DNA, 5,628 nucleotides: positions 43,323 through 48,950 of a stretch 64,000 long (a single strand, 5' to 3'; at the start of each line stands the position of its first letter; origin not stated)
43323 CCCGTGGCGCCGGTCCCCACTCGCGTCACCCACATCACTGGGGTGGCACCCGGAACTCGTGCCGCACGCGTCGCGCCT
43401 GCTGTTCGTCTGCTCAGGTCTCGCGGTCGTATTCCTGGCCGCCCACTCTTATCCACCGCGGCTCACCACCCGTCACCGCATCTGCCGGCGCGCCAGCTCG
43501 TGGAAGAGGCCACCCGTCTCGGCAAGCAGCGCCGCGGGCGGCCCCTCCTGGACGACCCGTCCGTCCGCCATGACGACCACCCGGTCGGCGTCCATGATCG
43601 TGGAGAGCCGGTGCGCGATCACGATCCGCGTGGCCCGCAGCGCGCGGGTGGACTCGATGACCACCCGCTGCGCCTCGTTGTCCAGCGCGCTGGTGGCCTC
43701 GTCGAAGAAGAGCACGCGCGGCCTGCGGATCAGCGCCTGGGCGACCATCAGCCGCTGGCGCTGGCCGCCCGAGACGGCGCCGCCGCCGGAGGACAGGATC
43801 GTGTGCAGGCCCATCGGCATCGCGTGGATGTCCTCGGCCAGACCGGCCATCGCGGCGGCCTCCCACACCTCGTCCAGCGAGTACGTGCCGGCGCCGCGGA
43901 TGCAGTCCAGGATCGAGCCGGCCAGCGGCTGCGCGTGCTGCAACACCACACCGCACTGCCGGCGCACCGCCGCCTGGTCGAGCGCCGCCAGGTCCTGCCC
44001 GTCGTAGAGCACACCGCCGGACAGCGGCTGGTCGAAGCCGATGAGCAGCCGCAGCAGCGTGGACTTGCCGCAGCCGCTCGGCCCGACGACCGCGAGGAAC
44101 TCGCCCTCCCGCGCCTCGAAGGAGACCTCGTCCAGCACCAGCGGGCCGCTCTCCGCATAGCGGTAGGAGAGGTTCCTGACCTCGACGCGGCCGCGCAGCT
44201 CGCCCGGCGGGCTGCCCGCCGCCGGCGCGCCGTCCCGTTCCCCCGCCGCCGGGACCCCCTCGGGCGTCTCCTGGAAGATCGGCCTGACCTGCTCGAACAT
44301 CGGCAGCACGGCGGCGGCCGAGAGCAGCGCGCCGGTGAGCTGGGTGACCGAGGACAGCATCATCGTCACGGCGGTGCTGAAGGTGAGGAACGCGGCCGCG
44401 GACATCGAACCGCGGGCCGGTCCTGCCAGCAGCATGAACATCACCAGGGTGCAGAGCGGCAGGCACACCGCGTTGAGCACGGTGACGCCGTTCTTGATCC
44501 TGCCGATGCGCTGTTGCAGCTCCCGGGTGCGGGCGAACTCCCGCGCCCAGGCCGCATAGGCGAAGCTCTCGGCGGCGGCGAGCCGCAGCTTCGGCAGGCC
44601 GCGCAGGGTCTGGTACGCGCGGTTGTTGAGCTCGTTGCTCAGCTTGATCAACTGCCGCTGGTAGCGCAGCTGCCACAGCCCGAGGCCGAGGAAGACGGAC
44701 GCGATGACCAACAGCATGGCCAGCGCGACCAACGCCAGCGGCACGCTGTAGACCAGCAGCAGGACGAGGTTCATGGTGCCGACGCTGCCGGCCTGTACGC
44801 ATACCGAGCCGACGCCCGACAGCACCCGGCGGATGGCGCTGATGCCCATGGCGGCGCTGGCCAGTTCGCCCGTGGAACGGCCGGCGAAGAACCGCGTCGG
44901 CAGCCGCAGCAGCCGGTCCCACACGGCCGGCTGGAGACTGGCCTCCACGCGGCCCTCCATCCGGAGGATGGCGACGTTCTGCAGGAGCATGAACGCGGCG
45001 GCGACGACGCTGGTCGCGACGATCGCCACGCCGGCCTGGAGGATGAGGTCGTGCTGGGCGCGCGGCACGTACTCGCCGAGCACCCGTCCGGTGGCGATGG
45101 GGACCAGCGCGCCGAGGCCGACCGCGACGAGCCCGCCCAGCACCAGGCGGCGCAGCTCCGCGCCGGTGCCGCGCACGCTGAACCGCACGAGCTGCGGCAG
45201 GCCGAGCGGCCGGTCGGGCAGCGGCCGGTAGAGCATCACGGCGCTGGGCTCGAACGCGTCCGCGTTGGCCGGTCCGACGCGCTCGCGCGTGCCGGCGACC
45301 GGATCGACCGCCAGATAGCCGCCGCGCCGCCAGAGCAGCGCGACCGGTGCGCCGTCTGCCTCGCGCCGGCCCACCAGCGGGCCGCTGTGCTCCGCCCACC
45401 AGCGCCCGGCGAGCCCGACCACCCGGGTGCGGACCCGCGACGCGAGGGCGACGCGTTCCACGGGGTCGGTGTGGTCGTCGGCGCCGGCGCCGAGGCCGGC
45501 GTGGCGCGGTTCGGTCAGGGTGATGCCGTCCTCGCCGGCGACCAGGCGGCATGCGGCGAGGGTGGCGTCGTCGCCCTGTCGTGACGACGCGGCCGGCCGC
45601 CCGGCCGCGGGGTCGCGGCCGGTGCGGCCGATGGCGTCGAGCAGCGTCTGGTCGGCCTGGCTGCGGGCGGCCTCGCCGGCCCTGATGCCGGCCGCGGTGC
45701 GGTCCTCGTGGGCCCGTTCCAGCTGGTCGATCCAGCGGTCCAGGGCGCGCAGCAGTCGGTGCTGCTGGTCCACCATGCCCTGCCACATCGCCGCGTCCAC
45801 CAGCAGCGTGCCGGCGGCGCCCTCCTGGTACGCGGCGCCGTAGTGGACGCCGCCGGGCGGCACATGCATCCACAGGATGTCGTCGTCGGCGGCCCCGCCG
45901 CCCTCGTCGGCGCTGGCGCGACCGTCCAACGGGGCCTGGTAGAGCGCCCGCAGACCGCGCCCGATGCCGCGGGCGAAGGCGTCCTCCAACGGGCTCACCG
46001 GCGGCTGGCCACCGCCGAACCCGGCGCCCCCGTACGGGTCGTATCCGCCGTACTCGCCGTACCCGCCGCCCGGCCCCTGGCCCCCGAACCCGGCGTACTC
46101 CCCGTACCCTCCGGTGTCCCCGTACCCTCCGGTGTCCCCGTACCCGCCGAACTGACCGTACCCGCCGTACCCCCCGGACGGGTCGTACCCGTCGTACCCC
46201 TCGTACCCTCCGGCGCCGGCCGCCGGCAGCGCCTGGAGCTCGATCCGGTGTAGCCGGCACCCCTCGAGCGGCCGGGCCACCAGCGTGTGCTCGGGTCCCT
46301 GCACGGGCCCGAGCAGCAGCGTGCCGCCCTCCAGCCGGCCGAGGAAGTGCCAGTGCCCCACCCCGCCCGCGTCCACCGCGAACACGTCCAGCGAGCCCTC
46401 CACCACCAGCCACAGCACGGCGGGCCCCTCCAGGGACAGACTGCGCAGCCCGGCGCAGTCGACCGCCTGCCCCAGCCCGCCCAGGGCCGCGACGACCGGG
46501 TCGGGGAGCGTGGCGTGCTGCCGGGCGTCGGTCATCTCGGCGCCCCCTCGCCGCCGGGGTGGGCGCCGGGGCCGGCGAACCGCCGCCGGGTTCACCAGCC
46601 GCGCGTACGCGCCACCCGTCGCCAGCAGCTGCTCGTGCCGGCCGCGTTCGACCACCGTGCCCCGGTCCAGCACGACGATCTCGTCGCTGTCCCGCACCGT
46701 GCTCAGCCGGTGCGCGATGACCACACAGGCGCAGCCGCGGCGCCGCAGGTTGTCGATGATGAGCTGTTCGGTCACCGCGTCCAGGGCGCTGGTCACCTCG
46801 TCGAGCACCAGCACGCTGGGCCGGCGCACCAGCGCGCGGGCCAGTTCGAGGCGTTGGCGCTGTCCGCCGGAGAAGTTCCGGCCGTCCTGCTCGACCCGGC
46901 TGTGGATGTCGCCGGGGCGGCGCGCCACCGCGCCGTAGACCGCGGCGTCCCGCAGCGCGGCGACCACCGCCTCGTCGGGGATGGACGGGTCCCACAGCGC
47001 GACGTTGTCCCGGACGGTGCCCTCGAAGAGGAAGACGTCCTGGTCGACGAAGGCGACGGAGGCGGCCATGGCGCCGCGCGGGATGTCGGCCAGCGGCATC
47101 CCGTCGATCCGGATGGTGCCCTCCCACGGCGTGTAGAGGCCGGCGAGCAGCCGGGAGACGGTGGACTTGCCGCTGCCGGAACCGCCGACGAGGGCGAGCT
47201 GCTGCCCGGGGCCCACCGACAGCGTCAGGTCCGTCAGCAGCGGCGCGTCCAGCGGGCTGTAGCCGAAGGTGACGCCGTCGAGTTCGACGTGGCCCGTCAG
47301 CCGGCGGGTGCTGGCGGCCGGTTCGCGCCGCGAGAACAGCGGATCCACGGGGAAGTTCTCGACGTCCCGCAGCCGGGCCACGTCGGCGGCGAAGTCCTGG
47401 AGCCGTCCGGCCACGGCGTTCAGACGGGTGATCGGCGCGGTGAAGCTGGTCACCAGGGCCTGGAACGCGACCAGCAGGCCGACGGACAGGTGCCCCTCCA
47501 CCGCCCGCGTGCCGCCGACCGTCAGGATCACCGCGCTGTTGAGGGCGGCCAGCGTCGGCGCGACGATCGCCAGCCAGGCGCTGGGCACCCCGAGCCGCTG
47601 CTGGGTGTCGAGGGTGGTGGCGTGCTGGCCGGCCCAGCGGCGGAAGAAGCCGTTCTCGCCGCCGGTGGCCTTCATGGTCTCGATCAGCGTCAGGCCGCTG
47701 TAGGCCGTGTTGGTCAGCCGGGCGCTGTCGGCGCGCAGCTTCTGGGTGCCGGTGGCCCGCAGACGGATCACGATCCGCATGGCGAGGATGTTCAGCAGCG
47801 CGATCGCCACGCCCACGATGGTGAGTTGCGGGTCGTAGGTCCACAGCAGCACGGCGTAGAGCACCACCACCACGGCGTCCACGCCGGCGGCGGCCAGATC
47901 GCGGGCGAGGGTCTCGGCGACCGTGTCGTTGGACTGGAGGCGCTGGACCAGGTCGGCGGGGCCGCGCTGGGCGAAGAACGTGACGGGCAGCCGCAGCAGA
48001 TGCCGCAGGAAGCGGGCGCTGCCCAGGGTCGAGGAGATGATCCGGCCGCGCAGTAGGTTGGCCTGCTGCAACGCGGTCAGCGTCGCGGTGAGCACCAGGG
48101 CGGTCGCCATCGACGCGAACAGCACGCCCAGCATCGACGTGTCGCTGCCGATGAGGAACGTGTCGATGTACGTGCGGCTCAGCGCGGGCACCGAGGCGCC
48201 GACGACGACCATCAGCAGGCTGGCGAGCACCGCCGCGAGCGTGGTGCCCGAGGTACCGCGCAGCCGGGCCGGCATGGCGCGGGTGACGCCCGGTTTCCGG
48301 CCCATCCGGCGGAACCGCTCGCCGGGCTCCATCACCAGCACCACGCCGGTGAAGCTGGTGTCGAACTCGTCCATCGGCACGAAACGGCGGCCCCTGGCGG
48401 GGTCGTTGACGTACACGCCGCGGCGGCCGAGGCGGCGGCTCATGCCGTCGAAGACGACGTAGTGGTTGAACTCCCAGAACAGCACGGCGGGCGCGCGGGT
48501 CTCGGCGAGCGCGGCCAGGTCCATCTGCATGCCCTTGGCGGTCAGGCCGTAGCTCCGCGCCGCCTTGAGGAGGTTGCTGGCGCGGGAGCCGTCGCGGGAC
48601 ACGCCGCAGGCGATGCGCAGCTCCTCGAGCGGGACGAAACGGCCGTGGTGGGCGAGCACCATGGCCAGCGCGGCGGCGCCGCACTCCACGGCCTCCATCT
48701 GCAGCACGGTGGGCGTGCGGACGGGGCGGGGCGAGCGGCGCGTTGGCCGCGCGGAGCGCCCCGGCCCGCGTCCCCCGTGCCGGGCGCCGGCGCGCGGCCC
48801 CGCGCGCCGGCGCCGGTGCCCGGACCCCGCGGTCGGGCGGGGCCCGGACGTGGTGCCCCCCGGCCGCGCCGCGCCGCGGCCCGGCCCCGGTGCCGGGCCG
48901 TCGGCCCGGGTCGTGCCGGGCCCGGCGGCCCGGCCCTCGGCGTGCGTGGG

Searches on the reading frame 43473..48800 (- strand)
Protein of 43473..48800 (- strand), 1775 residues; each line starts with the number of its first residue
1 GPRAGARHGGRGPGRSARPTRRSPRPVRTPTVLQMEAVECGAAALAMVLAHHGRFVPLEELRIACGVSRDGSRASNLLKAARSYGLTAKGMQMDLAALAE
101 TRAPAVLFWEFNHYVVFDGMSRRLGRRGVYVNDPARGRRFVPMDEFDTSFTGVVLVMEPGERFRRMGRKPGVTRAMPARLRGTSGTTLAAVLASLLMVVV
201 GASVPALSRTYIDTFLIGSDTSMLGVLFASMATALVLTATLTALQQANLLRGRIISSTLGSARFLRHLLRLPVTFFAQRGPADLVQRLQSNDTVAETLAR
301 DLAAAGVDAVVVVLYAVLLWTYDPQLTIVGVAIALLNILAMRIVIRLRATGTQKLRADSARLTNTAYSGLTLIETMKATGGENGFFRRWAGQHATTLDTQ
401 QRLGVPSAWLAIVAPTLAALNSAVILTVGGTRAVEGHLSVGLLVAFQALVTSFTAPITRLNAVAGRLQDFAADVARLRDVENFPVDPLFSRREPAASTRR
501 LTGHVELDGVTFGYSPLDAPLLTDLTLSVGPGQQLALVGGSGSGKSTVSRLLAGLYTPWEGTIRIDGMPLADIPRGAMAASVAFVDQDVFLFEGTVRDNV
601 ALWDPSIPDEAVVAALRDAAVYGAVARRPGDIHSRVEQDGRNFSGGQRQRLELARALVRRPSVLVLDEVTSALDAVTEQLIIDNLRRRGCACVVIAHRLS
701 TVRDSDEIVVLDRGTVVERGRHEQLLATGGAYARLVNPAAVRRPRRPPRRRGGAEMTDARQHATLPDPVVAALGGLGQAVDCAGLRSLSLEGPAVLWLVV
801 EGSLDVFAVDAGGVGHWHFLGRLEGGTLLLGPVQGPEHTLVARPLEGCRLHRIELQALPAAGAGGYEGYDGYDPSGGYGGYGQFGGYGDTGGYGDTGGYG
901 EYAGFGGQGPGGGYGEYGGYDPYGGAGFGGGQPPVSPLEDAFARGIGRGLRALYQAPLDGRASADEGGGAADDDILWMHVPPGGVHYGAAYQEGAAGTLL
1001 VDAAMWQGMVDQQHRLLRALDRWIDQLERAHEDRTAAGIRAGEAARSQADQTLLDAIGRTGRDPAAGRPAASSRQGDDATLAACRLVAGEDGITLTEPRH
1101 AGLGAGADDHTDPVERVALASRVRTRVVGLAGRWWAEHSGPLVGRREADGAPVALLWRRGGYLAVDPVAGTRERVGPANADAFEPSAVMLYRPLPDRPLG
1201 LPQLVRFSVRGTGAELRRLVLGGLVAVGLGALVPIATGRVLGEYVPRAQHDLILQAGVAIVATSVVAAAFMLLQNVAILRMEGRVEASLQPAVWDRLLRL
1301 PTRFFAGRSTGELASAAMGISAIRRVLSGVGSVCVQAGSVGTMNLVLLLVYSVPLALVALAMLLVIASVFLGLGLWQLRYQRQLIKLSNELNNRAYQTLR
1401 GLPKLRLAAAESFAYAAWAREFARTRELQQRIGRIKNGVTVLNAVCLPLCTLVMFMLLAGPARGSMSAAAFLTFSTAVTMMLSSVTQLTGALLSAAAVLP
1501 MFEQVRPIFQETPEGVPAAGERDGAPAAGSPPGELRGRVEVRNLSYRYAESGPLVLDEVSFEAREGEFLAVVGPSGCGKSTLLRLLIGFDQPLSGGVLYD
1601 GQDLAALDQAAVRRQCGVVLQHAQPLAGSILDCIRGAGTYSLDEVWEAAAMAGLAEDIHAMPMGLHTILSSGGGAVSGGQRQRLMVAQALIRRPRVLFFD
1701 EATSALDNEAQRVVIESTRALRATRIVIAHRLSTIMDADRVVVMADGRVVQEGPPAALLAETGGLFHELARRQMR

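Call 5: search_protein_families(library=ncbifam, proteins=[window:43473-48800:-], max_evalue=0.01)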
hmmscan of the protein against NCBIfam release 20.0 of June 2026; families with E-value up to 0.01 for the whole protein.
window:43473-48800:- (1775 aa): 193 families (the best 25 are shown)
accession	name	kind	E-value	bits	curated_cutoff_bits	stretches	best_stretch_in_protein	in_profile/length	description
TIGR03796.1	NHLM_micro_ABC1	equivalog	0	1284.5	853.3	2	28-736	1-709/710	NHLP family bacteriocin export ABC transporter peptidase/permease/ATPase subunit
TIGR03797.1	NHLM_micro_ABC2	equivalog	0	1166.1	709.4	2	1077-1774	1-686/686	NHLP bacteriocin export ABC transporter permease/ATPase subunit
TIGR01846.1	type_I_sec_HlyB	subfamily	3.4e-188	627.2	725.55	2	43-736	3-689/694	type I secretion system permease/ATPase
TIGR02203.1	MsbA_lipidA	equivalog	5.1e-164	546.9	602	2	184-737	13-567/572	lipid A export permease/ATP-binding protein MsbA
TIGR03375.1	type_I_sec_LssB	subfamily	2.6e-155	518.5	693.1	2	43-727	5-690/696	type I secretion system permease/ATPase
TIGR01193.1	bacteriocin_ABC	subfamily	3.3e-148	495.3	523.85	2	34-737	1-707/708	peptide cleavage/export ABC transporter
NF045513.1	HepA_fam_ABC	equivalog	8.3e-148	493.5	725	2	175-731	44-601/610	heterocyst formation ABC transporter subunit HepA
TIGR00958.1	3a01208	subfamily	7.8e-144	480.6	874.6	2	197-736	173-711/711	antigen peptide transporter 2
TIGR02204.1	MsbA_rel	hypoth_equivalog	2.2e-143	479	780.4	2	187-736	20-572/576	ABC transporter, permease/ATP-binding protein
NF010178.0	PRK13657.1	equivalog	2.2e-129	432.6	733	2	186-739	20-570/588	glucan ABC transporter ATP-binding protein/ permease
NF008381.0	PRK11176.1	equivalog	2.4e-122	409.2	867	2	263-735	103-575/582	lipid A ABC transporter ATP-binding protein/permease MsbA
NF052233.1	CphA_assoc_ABC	equivalog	2.4e-119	399.9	880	2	223-739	232-743/766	cyanophycin metabolism-associated ABC transporter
TIGR01842.1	type_I_sec_PrtD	subfamily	1.3e-108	363.9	510.15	2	191-727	12-542/544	type I secretion system permease/ATPase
TIGR02868.1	CydC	equivalog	4.2e-107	359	329.05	2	273-699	101-530/530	thiol reductant ABC exporter subunit CydC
TIGR02857.1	CydD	equivalog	9e-104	348.3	435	3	188-711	10-529/529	thiol reductant ABC exporter subunit CydD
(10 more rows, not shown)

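Call 6: search_protein_families(library=pfam, proteins=[window:43473-48800:-], max_evalue=0.01)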
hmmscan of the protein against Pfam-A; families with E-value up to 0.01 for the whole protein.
window:43473-48800:- (1775 aa): 16 families
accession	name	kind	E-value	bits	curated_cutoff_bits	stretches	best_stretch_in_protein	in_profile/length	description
PF00005.33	ABC_tran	-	7.8e-59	198.6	25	2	522-671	1-137/137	ABC transporter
PF00664.28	ABC_membrane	-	9.2e-39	134.2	28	2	189-456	3-273/274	ABC transporter transmembrane region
PF03412.21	Peptidase_C39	-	2.2e-33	115.3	22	1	29-160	2-131/133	Peptidase C39 family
PF02463.25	SMC_N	-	2.5e-11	43.8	40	1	615-710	135-210/220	RecF/RecN/SMC N terminal domain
PF13401.12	AAA_22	-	1.5e-06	29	27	0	1566-1589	5-28/130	AAA domain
PF13304.12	AAA_21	-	2.7e-05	24.8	27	0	1569-1586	2-19/304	AAA domain, putative AbiEii toxin, Type IV TA system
PF20703.3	nSTAND1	-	2.8e-05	24.3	27.1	0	1562-1584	29-51/379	Novel STAND NTPase 1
PF13555.12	AAA_29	-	3e-05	24.1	27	0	1563-1583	19-39/61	P-loop containing region of AAA domain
PF13191.12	AAA_16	-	0.00013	22.9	32.6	0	533-685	25-155/167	AAA ATPase domain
PF07728.20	AAA_5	-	0.00015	22.2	22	0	535-559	2-26/139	AAA domain (dynein-related subfamily)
PF03193.22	RsgA_GTPase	-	0.00029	21.1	30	0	1565-1588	105-128/174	RsgA GTPase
PF13521.12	AAA_28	-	0.0012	19.5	27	0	536-559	3-27/164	AAA domain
PF13238.12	AAA_18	-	0.0016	19.4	29.4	0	1570-1586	2-18/128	AAA domain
PF03215.21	Rad17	-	0.0025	18.2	23.8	0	1557-1586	36-65/186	Rad17 P-loop domain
PF00004.35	AAA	-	0.0053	17.6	21.2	0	1571-1586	3-18/131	ATPase family associated with various cellular activities (AAA)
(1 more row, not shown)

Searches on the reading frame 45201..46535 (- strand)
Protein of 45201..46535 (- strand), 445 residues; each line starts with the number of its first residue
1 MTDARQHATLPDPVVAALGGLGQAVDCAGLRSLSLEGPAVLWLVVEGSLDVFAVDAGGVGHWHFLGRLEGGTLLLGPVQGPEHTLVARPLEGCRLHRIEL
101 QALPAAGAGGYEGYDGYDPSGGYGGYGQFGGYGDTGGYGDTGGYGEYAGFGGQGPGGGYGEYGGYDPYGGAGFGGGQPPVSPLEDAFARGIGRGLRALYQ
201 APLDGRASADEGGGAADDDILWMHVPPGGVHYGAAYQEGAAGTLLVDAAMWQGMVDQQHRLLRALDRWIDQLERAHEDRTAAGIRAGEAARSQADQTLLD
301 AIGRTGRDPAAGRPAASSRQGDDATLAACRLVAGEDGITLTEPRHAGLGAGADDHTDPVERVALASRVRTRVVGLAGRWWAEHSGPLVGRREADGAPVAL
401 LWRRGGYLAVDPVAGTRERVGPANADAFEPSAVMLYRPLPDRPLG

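Call 27: search_protein_families(library=pfam, proteins=[window:45201-46535:-], max_evalue=0.1)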
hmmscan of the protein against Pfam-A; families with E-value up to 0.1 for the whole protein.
seq(445 aa): 0 families

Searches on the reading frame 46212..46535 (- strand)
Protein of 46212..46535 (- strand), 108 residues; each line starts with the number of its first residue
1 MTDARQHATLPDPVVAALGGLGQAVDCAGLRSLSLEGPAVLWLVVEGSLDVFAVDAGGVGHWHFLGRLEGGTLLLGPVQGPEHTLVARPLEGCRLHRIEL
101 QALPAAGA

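Call 44: search_protein_families(library=pfam, proteins=[window:46212-46535:-], max_evalue=10)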
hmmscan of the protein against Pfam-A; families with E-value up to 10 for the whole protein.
seq(108 aa): 0 families
